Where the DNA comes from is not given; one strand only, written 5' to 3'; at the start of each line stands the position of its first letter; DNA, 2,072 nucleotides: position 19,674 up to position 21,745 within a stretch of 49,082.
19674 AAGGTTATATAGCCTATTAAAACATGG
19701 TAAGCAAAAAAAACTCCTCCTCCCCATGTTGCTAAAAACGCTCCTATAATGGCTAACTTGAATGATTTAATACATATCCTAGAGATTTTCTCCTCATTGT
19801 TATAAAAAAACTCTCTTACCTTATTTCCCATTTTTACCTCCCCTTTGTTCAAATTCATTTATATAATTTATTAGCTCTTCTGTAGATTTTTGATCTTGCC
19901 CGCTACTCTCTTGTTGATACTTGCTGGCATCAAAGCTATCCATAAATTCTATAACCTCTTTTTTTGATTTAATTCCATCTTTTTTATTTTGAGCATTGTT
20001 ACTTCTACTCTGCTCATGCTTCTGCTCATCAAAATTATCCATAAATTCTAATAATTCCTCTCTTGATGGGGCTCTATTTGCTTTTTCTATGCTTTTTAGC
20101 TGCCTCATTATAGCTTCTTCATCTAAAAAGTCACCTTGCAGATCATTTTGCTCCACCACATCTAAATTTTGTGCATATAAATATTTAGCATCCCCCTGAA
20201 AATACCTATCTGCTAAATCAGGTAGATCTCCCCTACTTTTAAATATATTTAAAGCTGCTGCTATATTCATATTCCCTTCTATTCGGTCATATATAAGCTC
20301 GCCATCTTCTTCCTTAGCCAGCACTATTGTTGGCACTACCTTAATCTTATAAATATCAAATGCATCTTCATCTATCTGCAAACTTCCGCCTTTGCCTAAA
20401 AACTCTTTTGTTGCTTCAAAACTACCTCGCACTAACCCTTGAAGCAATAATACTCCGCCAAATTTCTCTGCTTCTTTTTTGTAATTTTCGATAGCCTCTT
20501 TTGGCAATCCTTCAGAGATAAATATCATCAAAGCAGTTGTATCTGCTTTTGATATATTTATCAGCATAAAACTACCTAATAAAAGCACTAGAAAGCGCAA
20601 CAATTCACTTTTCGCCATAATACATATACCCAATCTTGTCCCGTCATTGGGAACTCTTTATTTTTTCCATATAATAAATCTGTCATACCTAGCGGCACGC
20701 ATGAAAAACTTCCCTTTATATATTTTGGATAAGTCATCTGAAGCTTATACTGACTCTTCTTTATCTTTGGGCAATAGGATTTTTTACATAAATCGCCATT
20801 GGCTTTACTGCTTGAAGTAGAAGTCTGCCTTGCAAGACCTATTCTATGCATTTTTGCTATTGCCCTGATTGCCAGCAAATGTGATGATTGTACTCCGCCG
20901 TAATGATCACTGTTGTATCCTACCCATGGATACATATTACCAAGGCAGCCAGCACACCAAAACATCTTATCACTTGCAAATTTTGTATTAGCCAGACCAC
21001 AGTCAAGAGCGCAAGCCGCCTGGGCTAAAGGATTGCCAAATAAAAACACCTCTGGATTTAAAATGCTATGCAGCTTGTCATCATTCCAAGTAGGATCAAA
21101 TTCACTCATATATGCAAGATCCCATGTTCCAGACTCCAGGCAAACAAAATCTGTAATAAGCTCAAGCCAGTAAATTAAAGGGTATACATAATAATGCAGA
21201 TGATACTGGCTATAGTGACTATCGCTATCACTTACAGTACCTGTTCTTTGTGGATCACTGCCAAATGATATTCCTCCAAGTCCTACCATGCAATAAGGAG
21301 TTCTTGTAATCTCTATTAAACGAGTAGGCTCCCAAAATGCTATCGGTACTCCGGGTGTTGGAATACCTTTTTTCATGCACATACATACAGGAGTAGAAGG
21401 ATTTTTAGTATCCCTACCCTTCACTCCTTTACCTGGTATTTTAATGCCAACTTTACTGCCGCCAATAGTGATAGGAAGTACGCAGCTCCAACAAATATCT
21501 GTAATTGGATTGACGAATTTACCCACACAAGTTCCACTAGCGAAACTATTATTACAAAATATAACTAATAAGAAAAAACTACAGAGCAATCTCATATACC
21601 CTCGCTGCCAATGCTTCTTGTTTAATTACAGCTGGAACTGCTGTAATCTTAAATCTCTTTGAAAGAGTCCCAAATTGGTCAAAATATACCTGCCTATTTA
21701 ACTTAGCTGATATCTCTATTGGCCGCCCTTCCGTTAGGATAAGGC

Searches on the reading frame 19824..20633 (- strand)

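Call 73: search_protein_families(library=pfam, proteins=[window:19824-20633:-], max_evalue=0.0001)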
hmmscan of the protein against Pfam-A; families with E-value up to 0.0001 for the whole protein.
window:19824-20633:- (270 aa): 1 family
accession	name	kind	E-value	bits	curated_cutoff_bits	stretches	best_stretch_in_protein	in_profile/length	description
PF09673.15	TrbC_Ftype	-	6e-12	46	24.2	1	37-113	1-84/111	Type-F conjugative transfer system pilin assembly protein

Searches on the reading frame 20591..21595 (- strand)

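Call 73: search_protein_families(library=pfam, proteins=[window:20591-21595:-], max_evalue=0.0001)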
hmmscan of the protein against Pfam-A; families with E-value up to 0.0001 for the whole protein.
window:20591-21595:- (335 aa): 1 family
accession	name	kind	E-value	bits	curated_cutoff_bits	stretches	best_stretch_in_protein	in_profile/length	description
PF06834.16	TraU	-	3.3e-101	339.1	26.5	1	25-334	1-305/306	TraU protein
